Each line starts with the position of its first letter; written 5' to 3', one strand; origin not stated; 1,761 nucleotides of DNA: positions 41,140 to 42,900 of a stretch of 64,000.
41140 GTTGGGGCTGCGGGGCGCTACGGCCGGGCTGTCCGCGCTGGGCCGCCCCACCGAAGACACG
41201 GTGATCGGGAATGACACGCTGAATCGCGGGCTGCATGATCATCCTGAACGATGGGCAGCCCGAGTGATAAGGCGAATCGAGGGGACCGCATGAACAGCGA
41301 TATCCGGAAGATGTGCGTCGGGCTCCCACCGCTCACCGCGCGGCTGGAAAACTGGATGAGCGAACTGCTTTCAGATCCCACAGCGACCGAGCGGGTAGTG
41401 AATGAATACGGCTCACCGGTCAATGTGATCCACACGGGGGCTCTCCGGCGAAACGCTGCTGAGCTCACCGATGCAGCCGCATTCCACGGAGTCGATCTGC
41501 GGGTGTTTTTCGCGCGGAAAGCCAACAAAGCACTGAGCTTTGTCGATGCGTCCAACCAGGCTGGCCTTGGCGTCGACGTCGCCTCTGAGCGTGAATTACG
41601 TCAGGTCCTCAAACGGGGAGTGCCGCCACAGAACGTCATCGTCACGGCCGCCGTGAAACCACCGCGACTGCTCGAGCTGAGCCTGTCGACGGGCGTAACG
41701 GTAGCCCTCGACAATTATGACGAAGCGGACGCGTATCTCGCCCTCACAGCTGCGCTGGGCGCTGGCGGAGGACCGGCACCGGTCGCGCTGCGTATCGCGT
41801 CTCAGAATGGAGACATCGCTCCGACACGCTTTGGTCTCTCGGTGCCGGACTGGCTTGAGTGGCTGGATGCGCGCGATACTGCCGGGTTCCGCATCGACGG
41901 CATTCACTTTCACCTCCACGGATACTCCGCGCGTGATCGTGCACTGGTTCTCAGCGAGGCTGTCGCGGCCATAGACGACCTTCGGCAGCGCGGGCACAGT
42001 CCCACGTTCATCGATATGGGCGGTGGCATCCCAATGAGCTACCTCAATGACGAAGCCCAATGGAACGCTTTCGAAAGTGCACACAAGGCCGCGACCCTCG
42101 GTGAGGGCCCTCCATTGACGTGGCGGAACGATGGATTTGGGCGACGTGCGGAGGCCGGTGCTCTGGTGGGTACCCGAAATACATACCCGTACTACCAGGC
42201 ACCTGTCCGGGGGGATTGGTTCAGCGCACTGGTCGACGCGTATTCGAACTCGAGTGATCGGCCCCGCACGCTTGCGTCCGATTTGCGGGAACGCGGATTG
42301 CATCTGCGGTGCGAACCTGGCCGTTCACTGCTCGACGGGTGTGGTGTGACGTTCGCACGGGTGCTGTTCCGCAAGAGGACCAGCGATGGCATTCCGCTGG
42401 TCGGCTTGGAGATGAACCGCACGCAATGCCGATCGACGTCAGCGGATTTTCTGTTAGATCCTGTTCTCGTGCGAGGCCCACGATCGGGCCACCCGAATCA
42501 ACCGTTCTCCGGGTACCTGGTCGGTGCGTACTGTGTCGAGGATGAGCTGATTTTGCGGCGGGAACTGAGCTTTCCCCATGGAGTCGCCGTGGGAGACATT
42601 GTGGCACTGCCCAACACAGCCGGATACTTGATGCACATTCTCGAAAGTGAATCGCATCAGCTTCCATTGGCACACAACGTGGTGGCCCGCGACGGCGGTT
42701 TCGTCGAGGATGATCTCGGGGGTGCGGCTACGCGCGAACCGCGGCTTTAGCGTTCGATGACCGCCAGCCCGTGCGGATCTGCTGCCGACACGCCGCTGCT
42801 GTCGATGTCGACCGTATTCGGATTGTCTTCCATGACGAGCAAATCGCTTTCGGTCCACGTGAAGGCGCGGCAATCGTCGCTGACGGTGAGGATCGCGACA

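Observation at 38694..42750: Three-gene PLP/FAD cassette (SbnA-like / FAD-NAD(P)-binding / Y4yA-SbnH-like decarboxylase), candidate diaminopropionate- or diamine-derived metabolite pathway with no NRPS or NIS synthetase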

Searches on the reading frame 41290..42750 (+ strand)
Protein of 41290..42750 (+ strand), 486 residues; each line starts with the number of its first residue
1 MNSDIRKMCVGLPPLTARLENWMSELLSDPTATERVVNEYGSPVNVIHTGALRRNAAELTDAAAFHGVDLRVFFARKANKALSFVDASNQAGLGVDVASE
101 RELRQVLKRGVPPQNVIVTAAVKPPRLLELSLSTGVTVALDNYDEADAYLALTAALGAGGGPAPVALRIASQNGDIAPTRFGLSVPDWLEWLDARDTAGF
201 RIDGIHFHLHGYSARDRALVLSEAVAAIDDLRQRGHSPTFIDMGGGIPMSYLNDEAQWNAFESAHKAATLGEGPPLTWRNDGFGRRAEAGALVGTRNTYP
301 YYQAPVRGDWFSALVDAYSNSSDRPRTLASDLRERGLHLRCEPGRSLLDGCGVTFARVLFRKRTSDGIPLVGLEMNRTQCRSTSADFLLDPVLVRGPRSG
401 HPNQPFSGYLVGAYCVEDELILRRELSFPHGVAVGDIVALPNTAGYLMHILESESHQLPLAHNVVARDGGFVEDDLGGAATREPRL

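Call 4: search_protein_families(library=pfam, proteins=[window:41290-42750:+], max_evalue=0.01)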
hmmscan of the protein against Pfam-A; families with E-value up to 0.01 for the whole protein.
window:41290-42750:+ (486 aa): 1 family
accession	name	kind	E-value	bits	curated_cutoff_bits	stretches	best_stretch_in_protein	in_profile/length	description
PF02784.22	Orn_Arg_deC_N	-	7.4e-21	75.1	23.4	1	66-266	16-220/247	Pyridoxal-dependent decarboxylase, pyridoxal binding domain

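Call 5: search_protein_families(library=ncbifam, proteins=[window:41290-42750:+], max_evalue=0.01)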
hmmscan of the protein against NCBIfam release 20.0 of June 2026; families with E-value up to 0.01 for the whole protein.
window:41290-42750:+ (486 aa): 6 families
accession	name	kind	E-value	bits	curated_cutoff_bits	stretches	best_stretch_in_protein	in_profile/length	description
TIGR01048.1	lysA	equivalog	7.7e-26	90.5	297.9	1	29-267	12-258/417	diaminopimelate decarboxylase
NF006515.0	PRK08961.1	equivalog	2.6e-14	52.2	802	1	38-257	499-716/861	bifunctional aspartate kinase/diaminopimelate decarboxylase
TIGR03099.1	dCO2ase_PEP1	hypoth_equivalog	5e-11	42.3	478.45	1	33-260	15-248/398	pyridoxal-dependent decarboxylase, exosortase A system-associated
NF052544.1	OrLyDeCDokD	equivalog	3.6e-10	39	700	1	24-147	24-147/461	ornithine/lysine decarboxylase DokD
NF041039.1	FslC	exception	0.002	17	500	1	33-247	19-241/418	rhizoferrin biosystnesis N-citrylornithine decarboxylase FslC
NF003763.0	PRK05354.1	equivalog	0.0061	15.1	369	0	85-256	117-302/636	biosynthetic arginine decarboxylase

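Call 24: search_solved_structures(query=window:41290-42750:+, max_evalue=0.001)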
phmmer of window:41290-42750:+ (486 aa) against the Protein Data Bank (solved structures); distinct sequences matched with E-value up to 0.001: 36.
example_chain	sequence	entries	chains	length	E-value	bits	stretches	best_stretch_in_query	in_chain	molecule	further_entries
3vab_A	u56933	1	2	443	3.7e-16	62.3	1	34-252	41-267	Diaminopimelate decarboxylase 1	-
4xg1_A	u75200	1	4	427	5.7e-11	45.2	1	31-254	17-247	Diaminopimelate decarboxylase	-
3c5q_A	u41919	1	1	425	3.8e-10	42.5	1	60-256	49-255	Diaminopimelate decarboxylase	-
2qgh_A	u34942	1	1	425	3.9e-10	42.4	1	60-256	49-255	Diaminopimelate decarboxylase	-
3n2b_A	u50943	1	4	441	1.8e-09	40.2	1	34-253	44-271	Diaminopimelate decarboxylase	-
2p3e_A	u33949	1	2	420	3.7e-09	39.2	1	24-255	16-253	Diaminopimelate decarboxylase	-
4aib_A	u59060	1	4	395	1.6e-08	37.1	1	70-248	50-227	ORNITHINE DECARBOXYLASE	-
5gjo_A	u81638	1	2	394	5.1e-08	35.4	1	71-249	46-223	Lysine/ornithine decarboxylase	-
5gjm_A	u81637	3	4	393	5.1e-08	35.4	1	71-249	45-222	Lysine/ornithine decarboxylase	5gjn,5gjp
4zgz_A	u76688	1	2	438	1.2e-06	30.9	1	69-248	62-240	Antizyme inhibitor 1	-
1hkv_A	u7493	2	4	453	2.2e-06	30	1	35-267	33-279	DIAMINOPIMELATE DECARBOXYLASE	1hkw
2o0t_A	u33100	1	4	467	2.4e-06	29.9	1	35-267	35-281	Diaminopimelate decarboxylase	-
5x7m_A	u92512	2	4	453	2.8e-06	29.7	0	36-266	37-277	Diaminopimelate decarboxylase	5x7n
1d7k_A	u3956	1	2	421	3e-06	29.6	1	72-250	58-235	HUMAN ORNITHINE DECARBOXYLASE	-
9b8m_A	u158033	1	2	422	3e-06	29.6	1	72-250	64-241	Ornithine decarboxylase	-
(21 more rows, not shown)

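Call 41: search_dna_similar(query=window:41290-42750:+, collection=plasmids, mode=protein, max_rows=30)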
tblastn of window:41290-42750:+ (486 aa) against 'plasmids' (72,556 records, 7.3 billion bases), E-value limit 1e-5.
Records with a match: 95; places in all: 95; records where one place covers at least 80% of the query: 88.
Best place of each record, by identity: <60% 95.
By first word of the organism name: Sinorhizobium 25; Rhizobium 18; Agrobacterium 17; Mycobacterium 9; Sulfitobacter 5; Bradyrhizobium 4; Streptomyces 3; Rhodococcus 2; Proteus 2; Tsukamurella 1; and 9 more.
By predicted mobility (MOB-suite, as given by PLSDB): non-mobilizable 52; conjugative 31; mobilizable 12.
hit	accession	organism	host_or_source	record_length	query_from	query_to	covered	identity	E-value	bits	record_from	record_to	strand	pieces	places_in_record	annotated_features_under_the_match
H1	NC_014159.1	Tsukamurella paurometabola DSM 20162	-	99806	2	476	98%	46.7%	1e-113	375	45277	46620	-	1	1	Orn/DAP/Arg decarboxylase 2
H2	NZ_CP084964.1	Sulfitobacter pontiacus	cell culture,Seawater from the North ...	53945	9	469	95%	43.2%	7e-112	370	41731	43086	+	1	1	Y4yA family PLP-dependent enzyme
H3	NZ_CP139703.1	Sulfitobacter pontiacus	Bacterial Culture,hydrothermal vent ...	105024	9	469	95%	43.1%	2e-111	369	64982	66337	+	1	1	Y4yA family PLP-dependent enzyme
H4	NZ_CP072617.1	Sulfitobacter sp. CB2047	-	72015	9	469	95%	42.7%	2e-111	369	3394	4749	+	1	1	Y4yA family PLP-dependent enzyme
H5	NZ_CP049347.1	Sulfitobacter pontiacus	-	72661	9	469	95%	42.7%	3e-111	369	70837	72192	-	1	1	Y4yA family PLP-dependent enzyme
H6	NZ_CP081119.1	Sulfitobacter pontiacus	-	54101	9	469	95%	42.2%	5e-111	368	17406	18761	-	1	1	Y4yA family PLP-dependent enzyme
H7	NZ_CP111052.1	Chondrinema litorale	Seaweed,red alga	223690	12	475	95%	35.6%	7e-90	307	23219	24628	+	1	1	Y4yA family PLP-dependent enzyme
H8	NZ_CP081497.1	Streptomyces sp. BHT-5-2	whole organism,plant soil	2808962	15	466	93%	33.8%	3e-51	194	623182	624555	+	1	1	none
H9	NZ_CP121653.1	Rhizobium sp. CB3171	Calliandra calothyrsus,cell culture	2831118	6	469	95%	32.1%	2e-43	172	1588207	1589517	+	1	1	record has no annotation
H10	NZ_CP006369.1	Aureimonas sp. AU20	-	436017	13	472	95%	32.0%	5e-39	158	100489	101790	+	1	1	amino acid decarboxylase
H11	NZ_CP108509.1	Streptomyces sp. NBC_01237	-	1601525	15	464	93%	32.6%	5e-47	182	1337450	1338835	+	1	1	none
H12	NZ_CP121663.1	Rhizobium sp. CB3090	Gliricidia sp.,cell culture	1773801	6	470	96%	31.3%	4e-44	174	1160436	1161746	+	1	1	record has no annotation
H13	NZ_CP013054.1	Sinorhizobium americanum CCGM7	Phaseolus vulgaris,root nodules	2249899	7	460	93%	32.0%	3e-39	159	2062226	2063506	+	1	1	none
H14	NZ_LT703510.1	Mycobacterium intracellulare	natural / free-living,environmental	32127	21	465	92%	32.5%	2e-41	166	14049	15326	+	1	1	Y4yA family PLP-dependent enzyme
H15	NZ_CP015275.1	Mycobacterium intracellulare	Homo sapiens,cell culture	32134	21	465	92%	32.5%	2e-41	166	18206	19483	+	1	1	Y4yA family PLP-dependent enzyme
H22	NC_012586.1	Sinorhizobium fredii NGR234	-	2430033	7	484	98%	29.8%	3e-40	162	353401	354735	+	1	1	record has no annotation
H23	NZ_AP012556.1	Mycobacterium avium subsp. hominissuis TH135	-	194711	4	471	96%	30.4%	1e-40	163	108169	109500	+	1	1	Y4yA family PLP-dependent enzyme | ornithine cyclodeaminase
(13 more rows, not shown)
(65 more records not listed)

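Call 42: get_annotated_region(hit=H1, flank=7000)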
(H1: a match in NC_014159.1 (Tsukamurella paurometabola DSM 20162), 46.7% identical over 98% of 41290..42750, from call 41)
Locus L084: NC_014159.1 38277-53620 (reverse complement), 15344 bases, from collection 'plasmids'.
description: Tsukamurella paurometabola DSM 20162 plasmid pTpau01, complete sequence
organism: Tsukamurella paurometabola DSM 20162 (NCBI taxid 521096)
taxonomy: Bacteria; Actinomycetota; Actinomycetes; Mycobacteriales; Tsukamurellaceae; Tsukamurella; Tsukamurella paurometabola; Tsukamurella paurometabola DSM 20162
host: -; source: -; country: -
typing (MOB-suite, as given by PLSDB): mobilizable; replicon rep_cluster_1577; relaxase MOBF
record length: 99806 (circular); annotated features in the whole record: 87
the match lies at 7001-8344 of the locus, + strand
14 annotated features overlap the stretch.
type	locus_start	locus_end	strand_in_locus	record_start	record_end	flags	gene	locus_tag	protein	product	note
CDS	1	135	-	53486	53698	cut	-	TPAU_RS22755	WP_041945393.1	hypothetical protein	-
CDS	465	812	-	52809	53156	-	-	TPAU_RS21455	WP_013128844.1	hypothetical protein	-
CDS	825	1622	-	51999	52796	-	-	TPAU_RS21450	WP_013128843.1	AAA family ATPase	-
CDS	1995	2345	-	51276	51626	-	-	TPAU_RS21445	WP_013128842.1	hypothetical protein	-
CDS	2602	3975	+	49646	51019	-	-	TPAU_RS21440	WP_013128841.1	AAA family ATPase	-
CDS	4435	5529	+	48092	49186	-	-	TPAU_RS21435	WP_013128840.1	pyridoxal-phosphate dependent enzyme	-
CDS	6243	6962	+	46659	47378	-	-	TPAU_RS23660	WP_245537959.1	hypothetical protein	-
CDS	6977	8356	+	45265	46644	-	-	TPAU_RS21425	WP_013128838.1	Orn/DAP/Arg decarboxylase 2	-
CDS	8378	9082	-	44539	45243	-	-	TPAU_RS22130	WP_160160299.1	CPBP family intramembrane glutamic endopeptidase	GO:0071586 - CAAX-box protein processing [Evidence IEA]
CDS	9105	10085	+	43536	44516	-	-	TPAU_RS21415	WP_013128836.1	NAD(P)H-binding protein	-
CDS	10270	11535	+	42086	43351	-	-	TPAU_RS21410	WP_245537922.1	IS256 family transposase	-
CDS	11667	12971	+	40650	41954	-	-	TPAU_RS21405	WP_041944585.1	IS256 family transposase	-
CDS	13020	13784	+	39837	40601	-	-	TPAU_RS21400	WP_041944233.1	hypothetical protein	-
CDS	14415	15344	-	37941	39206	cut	-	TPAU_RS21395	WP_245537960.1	IS256 family transposase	-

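Call 43: get_annotated_region(hit=H2, flank=7000)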
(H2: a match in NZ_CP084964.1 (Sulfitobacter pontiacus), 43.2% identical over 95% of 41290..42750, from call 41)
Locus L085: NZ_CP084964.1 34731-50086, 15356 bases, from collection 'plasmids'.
description: Sulfitobacter pontiacus strain DSM 110277 plasmid pDSM110277_e, complete sequence
organism: Sulfitobacter pontiacus (NCBI taxid 60137)
taxonomy: Bacteria; Pseudomonadota; Alphaproteobacteria; Rhodobacterales; Roseobacteraceae; Sulfitobacter; Sulfitobacter pontiacus
host: -; source: cell culture,Seawater from the North Pacific Ocean incubated within a mesocosm experiment with diatom ...; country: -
typing (MOB-suite, as given by PLSDB): non-mobilizable
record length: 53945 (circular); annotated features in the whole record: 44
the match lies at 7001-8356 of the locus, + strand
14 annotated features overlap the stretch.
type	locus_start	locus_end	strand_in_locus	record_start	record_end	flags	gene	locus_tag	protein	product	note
CDS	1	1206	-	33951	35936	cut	-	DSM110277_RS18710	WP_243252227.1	HAD family hydrolase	-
CDS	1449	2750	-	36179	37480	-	-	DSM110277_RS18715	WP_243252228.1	HipA domain-containing protein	-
CDS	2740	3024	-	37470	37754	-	-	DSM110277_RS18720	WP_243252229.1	helix-turn-helix transcriptional regulator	-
CDS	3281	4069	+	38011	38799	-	-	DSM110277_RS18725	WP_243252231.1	sulfotransferase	-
CDS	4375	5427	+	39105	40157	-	sbnA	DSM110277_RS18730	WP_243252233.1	2,3-diaminopropionate biosynthesis protein SbnA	GO:0009058 - biosynthetic process [Evidence IEA]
CDS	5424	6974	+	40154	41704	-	-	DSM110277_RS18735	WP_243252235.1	FAD/NAD(P)-binding protein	-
CDS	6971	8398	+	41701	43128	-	-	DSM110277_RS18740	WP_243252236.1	Y4yA family PLP-dependent enzyme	-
CDS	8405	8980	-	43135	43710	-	-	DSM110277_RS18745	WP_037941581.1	PAS and helix-turn-helix domain-containing protein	-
CDS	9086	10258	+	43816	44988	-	-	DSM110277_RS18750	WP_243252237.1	acetyl-CoA acetyltransferase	-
CDS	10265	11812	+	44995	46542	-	-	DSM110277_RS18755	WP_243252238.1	AMP-binding protein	-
CDS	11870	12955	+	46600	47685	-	-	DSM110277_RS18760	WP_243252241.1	C4-dicarboxylate TRAP transporter substrate-binding protein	-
CDS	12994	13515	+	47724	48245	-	-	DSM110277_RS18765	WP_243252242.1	TRAP transporter small permease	GO:0015740 - C4-dicarboxylate transport [Evidence IEA]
CDS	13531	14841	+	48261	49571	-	-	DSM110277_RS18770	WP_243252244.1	TRAP transporter large permease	GO:0008643 - carbohydrate transport [Evidence IEA]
CDS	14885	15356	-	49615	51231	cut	-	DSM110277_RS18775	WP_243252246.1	BCCT family transporter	GO:0071705 - nitrogen compound transport [Evidence IEA]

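Call 44: get_annotated_region(hit=H23, flank=7000)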
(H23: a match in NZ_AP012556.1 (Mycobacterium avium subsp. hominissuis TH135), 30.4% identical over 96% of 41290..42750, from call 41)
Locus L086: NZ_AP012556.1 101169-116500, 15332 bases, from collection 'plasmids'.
description: Mycobacterium avium subsp. hominissuis TH135 plasmid pMAH135, complete sequence
organism: Mycobacterium avium subsp. hominissuis TH135 (NCBI taxid 1229671)
taxonomy: Bacteria; Actinomycetota; Actinomycetes; Mycobacteriales; Mycobacteriaceae; Mycobacterium; Mycobacterium avium; Mycobacterium avium subsp. hominissuis TH135
host: -; source: -; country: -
typing (MOB-suite, as given by PLSDB): mobilizable; relaxase MOBF
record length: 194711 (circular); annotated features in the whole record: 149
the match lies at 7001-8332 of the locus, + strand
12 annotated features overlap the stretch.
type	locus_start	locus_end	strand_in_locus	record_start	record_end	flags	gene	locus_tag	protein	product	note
CDS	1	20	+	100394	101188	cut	-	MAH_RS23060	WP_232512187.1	DUF2182 domain-containing protein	-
CDS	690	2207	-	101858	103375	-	-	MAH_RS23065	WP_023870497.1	multicopper oxidase family protein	-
CDS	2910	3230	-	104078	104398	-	-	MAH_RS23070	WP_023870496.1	metal-sensitive transcriptional regulator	-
CDS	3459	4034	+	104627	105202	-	-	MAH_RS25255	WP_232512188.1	hypothetical protein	-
CDS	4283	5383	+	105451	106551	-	-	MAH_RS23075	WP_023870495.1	PLP-dependent cysteine synthase family protein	-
CDS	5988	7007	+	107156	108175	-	-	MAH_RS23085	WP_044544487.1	ornithine cyclodeaminase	-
CDS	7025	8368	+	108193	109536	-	-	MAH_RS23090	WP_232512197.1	Y4yA family PLP-dependent enzyme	-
CDS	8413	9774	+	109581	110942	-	-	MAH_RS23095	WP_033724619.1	MATE family efflux transporter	GO:0006855 - xenobiotic transmembrane transport [Evidence IEA]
CDS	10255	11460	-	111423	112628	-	-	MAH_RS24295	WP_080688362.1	PPE family protein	-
CDS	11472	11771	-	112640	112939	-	-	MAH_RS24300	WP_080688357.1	PE family protein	-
CDS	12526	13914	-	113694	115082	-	-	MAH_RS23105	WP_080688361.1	MFS transporter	GO:0055085 - transmembrane transport [Evidence IEA]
CDS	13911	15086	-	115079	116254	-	-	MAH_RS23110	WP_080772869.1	PLP-dependent cysteine synthase family protein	-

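Call 69: get_annotated_region(hit=H7, flank=8000)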
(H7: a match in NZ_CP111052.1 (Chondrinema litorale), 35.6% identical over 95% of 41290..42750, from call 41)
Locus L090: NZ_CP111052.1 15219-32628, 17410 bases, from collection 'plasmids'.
description: Chondrinema litorale strain WSW3-B12 plasmid unnamed10, complete sequence
organism: Chondrinema litorale (NCBI taxid 2994555)
taxonomy: Bacteria; Bacteroidota; Cytophagia; Cytophagales; Flammeovirgaceae; Chondrinema; Chondrinema litorale
host: -; source: Seaweed,red alga; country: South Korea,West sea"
typing (MOB-suite, as given by PLSDB): non-mobilizable
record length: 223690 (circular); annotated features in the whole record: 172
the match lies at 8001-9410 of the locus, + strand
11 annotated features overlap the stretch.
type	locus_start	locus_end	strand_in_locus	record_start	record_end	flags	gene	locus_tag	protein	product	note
CDS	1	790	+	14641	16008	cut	-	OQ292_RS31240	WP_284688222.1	PorP/SprF family type IX secretion system membrane protein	-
CDS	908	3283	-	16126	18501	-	-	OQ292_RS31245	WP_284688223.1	phosphoketolase family protein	-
CDS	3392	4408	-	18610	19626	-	-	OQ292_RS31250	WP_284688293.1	potassium channel family protein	GO:0034220 - monoatomic ion transmembrane transport [Evidence IEA]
CDS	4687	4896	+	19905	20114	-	-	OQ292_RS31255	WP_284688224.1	hypothetical protein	-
CDS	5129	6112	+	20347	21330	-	sbnA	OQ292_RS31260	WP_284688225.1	2,3-diaminopropionate biosynthesis protein SbnA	GO:0009058 - biosynthetic process [Evidence IEA]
CDS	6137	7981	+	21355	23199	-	-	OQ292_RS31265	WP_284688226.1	FAD/NAD(P)-binding protein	-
CDS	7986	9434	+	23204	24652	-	-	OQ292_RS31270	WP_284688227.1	Y4yA family PLP-dependent enzyme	-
CDS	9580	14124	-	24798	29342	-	-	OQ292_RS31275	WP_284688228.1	chemotaxis protein CheB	GO:0006935 - chemotaxis [Evidence IEA]; GO:0000160 - phosphorelay signal transduction system [Evidence IEA]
CDS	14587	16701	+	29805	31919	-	-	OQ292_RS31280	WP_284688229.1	catalase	-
CDS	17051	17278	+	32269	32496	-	-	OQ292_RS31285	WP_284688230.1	hypothetical protein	-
CDS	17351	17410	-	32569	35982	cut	-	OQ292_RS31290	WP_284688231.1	SUMF1/EgtB/PvdO family nonheme iron enzyme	-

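Call 70: get_annotated_region(hit=H14, flank=7000)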
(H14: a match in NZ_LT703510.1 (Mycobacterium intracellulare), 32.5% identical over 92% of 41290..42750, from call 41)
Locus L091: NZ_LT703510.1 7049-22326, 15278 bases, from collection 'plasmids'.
description: Mycobacterium intracellulare subsp. chimaera strain Mycobacterium chimaera MC045 isolate Mycobacterium chimaera plasmid 6
organism: Mycobacterium intracellulare (NCBI taxid 222805)
taxonomy: Bacteria; Actinomycetota; Actinomycetes; Mycobacteriales; Mycobacteriaceae; Mycobacterium; Mycobacterium intracellulare
host: -; source: natural / free-living,environmental; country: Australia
typing (MOB-suite, as given by PLSDB): mobilizable; relaxase MOBF
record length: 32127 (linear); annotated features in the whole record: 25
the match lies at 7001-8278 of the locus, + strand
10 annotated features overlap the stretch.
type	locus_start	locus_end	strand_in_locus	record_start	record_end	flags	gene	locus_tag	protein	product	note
CDS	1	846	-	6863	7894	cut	-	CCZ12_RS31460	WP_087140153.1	alpha/beta hydrolase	-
CDS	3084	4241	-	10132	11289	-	-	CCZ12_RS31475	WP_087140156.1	PLP-dependent cysteine synthase family protein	-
CDS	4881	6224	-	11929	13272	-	-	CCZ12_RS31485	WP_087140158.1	MFS transporter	GO:0055085 - transmembrane transport [Evidence IEA]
CDS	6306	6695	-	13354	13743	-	-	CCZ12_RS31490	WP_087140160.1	metalloregulator ArsR/SmtB family transcription factor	GO:0006355 - regulation of DNA-templated transcription [Evidence IEA]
CDS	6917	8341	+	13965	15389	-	-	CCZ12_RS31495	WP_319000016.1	Y4yA family PLP-dependent enzyme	-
CDS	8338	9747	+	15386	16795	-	-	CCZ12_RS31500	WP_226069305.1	MATE family efflux transporter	GO:0009410 - response to xenobiotic stimulus [Evidence IEA]; GO:0006855 - xenobiotic transmembrane transport [Evidence ...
CDS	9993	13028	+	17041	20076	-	-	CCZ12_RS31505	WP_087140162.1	Tn3 family transposase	-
CDS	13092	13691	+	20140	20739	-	-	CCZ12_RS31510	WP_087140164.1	integrase core domain-containing protein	GO:0015074 - DNA integration [Evidence IEA]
CDS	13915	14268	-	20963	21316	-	-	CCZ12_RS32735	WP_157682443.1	DUF4158 domain-containing protein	-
CDS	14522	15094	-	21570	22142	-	-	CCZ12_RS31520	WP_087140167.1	DUF6431 domain-containing protein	-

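Call 71: get_annotated_region(hit=H8, flank=8000)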
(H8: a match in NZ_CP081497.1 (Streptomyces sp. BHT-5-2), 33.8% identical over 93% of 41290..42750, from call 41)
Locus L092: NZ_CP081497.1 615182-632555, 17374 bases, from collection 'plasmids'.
description: Streptomyces sp. BHT-5-2 plasmid p1, complete sequence
organism: Streptomyces sp. BHT-5-2 (NCBI taxid 2866715)
taxonomy: Bacteria; Actinomycetota; Actinomycetes; Kitasatosporales; Streptomycetaceae; Streptomyces; Streptomyces sp. BHT-5-2
host: -; source: whole organism,plant soil; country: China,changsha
typing (MOB-suite, as given by PLSDB): non-mobilizable
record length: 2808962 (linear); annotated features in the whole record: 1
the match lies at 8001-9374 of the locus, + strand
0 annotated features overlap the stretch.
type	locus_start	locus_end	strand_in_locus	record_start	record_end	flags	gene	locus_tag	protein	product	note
